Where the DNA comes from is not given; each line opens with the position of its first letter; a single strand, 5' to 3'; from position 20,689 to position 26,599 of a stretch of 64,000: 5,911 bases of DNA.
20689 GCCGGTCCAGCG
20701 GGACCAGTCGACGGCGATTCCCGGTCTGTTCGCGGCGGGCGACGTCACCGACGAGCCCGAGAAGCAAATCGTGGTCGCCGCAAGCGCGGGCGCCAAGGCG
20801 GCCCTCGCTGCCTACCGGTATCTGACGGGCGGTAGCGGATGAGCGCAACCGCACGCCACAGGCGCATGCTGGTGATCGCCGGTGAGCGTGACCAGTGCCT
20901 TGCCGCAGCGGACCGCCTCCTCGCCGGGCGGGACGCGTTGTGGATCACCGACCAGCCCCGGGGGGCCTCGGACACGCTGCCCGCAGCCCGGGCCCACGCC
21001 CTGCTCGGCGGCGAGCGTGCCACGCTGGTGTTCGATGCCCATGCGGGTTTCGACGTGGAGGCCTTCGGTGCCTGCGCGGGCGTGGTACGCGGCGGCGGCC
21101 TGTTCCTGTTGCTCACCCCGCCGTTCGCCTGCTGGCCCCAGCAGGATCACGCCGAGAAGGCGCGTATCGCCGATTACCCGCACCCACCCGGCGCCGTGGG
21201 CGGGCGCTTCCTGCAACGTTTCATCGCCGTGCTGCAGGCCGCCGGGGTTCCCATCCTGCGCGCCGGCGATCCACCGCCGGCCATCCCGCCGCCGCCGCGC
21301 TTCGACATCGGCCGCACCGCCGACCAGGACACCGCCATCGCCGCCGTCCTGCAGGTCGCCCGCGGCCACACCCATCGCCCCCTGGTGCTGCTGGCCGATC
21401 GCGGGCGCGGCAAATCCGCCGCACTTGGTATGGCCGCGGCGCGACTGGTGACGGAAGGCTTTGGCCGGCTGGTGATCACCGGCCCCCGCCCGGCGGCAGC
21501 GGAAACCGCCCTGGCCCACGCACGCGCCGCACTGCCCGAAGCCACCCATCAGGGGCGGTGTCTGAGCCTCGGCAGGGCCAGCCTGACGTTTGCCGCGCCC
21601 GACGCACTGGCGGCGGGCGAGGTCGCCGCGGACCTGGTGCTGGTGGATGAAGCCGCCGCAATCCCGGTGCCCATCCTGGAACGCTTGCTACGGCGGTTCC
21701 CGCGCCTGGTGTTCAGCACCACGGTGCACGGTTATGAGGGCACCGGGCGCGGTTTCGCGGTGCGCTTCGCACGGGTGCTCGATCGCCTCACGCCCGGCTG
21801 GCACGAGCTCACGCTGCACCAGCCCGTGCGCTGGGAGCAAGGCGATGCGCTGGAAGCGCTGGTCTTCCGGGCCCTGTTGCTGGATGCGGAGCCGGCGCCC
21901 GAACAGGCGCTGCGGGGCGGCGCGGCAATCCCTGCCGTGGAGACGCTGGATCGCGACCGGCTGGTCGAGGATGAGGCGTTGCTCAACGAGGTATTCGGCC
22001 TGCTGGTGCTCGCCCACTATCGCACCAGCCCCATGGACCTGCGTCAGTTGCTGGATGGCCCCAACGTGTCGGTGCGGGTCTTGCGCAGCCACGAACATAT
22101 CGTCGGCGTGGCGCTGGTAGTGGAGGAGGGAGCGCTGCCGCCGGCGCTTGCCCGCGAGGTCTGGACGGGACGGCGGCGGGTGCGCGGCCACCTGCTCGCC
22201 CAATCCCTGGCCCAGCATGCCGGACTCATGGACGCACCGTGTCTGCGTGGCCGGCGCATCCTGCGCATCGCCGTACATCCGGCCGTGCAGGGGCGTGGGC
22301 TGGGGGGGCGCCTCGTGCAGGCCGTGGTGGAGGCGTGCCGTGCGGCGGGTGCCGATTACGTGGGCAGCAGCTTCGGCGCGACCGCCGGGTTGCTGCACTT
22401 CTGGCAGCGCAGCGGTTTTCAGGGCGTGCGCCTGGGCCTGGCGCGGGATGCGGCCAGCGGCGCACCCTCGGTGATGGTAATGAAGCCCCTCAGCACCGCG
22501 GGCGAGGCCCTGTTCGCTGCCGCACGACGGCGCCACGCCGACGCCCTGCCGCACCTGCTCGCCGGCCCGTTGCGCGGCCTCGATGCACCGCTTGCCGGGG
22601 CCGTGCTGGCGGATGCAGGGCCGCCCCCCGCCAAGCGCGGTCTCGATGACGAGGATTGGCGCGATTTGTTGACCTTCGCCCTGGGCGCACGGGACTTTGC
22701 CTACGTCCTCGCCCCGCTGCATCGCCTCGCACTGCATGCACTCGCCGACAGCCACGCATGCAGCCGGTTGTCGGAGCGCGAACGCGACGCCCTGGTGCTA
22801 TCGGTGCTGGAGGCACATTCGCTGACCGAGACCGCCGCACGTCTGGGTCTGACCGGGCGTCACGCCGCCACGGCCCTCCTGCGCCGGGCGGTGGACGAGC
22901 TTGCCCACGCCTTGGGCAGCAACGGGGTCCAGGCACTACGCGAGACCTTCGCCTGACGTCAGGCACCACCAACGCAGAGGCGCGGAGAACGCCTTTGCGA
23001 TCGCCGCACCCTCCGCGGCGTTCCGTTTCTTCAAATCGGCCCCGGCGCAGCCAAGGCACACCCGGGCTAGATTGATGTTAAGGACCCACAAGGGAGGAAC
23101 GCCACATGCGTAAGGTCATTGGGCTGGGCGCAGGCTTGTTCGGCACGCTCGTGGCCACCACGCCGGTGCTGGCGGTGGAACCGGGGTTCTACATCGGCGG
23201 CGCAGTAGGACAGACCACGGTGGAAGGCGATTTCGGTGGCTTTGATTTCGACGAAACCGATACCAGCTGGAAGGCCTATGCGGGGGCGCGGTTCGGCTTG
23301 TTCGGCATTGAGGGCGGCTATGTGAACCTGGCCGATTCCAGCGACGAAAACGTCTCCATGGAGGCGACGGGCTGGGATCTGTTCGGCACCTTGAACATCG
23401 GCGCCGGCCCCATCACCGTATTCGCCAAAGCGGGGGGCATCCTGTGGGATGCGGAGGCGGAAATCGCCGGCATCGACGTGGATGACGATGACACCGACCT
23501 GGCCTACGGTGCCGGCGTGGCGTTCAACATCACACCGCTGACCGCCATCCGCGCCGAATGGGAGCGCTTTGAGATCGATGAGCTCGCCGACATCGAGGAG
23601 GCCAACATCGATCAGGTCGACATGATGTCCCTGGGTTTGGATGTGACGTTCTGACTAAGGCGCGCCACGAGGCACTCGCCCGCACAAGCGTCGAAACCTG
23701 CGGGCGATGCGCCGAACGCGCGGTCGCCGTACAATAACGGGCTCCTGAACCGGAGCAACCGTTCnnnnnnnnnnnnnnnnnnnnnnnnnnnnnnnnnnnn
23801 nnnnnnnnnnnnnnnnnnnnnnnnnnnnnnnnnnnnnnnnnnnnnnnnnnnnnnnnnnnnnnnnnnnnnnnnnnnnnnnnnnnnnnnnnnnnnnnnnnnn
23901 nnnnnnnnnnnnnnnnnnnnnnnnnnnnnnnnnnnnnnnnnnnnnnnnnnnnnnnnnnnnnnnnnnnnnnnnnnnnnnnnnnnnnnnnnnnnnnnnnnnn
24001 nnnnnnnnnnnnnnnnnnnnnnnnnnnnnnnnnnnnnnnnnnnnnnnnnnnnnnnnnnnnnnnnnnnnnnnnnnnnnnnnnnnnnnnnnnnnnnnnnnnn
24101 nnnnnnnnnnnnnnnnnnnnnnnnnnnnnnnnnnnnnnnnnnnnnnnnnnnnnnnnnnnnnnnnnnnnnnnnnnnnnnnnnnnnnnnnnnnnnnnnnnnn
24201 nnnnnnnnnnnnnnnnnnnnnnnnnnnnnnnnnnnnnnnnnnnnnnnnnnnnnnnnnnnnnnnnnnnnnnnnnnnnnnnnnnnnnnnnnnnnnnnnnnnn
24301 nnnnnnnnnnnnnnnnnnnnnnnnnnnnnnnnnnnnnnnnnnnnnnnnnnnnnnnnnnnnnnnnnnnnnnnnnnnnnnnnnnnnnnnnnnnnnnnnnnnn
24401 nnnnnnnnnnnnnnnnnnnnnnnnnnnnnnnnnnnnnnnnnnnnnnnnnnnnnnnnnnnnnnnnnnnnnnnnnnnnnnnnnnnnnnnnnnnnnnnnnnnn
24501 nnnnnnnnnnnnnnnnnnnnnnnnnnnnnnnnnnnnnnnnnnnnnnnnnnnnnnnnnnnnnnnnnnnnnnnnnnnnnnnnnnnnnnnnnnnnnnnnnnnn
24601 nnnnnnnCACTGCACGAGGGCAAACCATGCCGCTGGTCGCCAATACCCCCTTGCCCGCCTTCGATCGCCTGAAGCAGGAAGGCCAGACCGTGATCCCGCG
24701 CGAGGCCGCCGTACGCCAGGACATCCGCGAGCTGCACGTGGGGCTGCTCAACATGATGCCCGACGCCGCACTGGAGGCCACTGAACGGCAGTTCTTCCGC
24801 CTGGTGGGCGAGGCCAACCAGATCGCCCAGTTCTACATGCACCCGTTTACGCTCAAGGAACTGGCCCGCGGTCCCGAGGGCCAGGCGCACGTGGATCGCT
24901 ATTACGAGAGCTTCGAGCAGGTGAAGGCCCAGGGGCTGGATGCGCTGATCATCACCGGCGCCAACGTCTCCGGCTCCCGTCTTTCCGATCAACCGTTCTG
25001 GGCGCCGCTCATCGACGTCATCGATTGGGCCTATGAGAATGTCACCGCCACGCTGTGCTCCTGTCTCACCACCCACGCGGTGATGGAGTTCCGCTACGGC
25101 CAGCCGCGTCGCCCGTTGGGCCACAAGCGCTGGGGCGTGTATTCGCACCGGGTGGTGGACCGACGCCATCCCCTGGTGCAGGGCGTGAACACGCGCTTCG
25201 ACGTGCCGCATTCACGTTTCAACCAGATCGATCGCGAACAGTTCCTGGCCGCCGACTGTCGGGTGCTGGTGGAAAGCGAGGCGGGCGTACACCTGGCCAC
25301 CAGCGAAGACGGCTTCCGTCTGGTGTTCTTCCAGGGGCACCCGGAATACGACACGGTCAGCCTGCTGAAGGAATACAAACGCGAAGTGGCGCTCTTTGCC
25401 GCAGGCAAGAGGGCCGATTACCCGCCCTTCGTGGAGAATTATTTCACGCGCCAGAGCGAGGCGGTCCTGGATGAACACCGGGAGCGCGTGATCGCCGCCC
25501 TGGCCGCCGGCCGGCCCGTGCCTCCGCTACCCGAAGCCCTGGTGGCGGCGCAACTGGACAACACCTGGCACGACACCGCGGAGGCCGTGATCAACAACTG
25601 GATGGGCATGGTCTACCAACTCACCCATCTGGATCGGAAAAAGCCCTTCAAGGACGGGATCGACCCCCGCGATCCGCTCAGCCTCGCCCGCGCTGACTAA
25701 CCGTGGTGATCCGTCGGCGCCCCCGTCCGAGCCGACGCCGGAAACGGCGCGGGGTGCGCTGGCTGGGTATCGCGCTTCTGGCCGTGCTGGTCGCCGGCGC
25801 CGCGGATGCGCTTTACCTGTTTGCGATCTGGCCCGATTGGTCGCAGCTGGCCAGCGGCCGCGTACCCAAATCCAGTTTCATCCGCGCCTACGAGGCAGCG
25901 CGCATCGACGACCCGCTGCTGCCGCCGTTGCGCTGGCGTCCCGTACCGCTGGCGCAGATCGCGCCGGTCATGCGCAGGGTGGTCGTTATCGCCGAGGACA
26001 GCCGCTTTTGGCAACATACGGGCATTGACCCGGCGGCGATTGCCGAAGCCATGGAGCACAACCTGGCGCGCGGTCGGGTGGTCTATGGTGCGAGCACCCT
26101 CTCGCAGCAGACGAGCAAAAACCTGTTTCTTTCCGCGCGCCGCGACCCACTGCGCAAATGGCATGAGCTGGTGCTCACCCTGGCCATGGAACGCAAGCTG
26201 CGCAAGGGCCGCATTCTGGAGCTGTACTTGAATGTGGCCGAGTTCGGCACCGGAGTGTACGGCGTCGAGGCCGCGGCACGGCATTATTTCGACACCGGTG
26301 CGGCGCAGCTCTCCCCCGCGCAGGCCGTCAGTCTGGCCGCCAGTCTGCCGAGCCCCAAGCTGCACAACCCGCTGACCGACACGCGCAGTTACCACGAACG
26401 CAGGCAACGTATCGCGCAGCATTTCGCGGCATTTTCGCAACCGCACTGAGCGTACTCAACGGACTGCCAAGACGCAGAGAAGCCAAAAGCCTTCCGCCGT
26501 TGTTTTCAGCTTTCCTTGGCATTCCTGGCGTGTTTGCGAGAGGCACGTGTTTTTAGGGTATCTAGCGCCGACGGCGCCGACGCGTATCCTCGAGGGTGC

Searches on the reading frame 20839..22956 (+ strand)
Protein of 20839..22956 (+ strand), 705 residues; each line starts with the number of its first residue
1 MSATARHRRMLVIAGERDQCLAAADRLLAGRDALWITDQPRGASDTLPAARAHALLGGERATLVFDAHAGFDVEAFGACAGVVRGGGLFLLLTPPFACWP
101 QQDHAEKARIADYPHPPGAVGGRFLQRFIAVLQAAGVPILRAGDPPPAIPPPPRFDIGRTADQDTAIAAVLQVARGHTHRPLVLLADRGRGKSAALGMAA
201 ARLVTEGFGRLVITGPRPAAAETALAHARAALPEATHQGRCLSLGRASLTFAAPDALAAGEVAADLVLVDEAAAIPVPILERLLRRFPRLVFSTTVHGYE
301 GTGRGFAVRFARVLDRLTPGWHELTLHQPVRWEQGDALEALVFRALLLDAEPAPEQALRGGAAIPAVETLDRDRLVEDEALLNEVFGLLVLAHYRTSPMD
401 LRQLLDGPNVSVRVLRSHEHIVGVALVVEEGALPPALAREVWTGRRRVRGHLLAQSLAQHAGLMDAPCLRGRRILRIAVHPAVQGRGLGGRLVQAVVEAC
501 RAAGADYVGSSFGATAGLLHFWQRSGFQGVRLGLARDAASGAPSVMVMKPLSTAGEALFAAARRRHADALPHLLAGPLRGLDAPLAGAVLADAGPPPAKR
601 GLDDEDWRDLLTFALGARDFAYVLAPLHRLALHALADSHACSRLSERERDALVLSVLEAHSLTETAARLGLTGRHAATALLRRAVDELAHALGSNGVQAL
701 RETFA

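Call 43: search_protein_families(library=pfam, proteins=[window:20839-22956:+], max_evalue=0.0001)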
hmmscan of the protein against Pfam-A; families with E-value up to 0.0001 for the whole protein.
window:20839-22956:+ (705 aa): 7 families
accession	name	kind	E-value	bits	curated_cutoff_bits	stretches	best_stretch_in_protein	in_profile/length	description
PF05127.21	NAT10_TcmA_helicase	-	5.8e-54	183.1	22.7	1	183-349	1-176/176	RNA cytidine acetyltransferase NAT10/TcmA, helicase domain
PF13718.12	GNAT_acetyltr_2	-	3.1e-21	76.3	24.6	2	385-497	2-122/229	GNAT acetyltransferase 2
PF08351.18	TmcA_N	-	3.4e-17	63.3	22.7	1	7-134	15-170/178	tRNA(Met) cytidine acetyltransferase TmcA, N-terminal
PF13508.13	Acetyltransf_7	-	4.2e-07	30.7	27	1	473-528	31-83/84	Acetyltransferase (GNAT) domain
PF00583.31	Acetyltransf_1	-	2.8e-06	28.1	20.7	1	474-527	62-116/116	Acetyltransferase (GNAT) family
PF17176.10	tRNA_bind_3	-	3.5e-06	27.7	27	1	596-688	31-112/119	tRNA-binding domain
PF13673.13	Acetyltransf_10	-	1.7e-05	25.2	23.6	1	458-529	40-109/128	Acetyltransferase (GNAT) domain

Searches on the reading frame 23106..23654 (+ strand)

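Call 43: search_protein_families(library=pfam, proteins=[window:23106-23654:+], max_evalue=0.0001)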
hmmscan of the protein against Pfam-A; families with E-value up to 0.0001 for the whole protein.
window:23106-23654:+ (182 aa): 2 families
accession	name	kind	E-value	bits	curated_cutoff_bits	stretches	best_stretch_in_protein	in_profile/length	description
PF13505.12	OMP_b-brl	-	3.4e-17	63.6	28.7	1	14-182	6-175/175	Outer membrane protein beta-barrel domain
PF01389.23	OmpA_membrane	-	9.5e-07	29.2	21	1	28-178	6-172/180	OmpA-like transmembrane domain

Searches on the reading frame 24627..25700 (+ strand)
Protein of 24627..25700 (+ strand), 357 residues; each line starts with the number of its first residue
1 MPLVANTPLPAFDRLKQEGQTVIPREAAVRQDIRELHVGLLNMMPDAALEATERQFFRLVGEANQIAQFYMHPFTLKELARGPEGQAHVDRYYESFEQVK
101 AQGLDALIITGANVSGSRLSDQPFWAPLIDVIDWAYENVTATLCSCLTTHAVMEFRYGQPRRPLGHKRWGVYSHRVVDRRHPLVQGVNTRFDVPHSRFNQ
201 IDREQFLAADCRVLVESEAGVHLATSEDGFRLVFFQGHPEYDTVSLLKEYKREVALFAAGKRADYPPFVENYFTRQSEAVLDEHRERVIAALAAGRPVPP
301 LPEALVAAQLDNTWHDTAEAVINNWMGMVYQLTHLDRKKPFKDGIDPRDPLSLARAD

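Call 43: search_protein_families(library=pfam, proteins=[window:24627-25700:+], max_evalue=0.0001)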
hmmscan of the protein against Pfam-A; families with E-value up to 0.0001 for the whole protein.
window:24627-25700:+ (357 aa): 1 family
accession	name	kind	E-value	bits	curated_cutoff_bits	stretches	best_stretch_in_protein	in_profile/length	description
PF04204.22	HTS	-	3.4e-80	269.7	27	1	2-334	1-297/298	Homoserine O-succinyltransferase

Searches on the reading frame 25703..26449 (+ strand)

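Call 43: search_protein_families(library=pfam, proteins=[window:25703-26449:+], max_evalue=0.0001)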
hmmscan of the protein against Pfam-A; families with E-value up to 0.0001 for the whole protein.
window:25703-26449:+ (248 aa): 1 family
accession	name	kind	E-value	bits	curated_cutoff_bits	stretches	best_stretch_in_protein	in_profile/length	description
PF00912.28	Transgly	-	2e-51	174.4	27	1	79-240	15-176/178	Transglycosylase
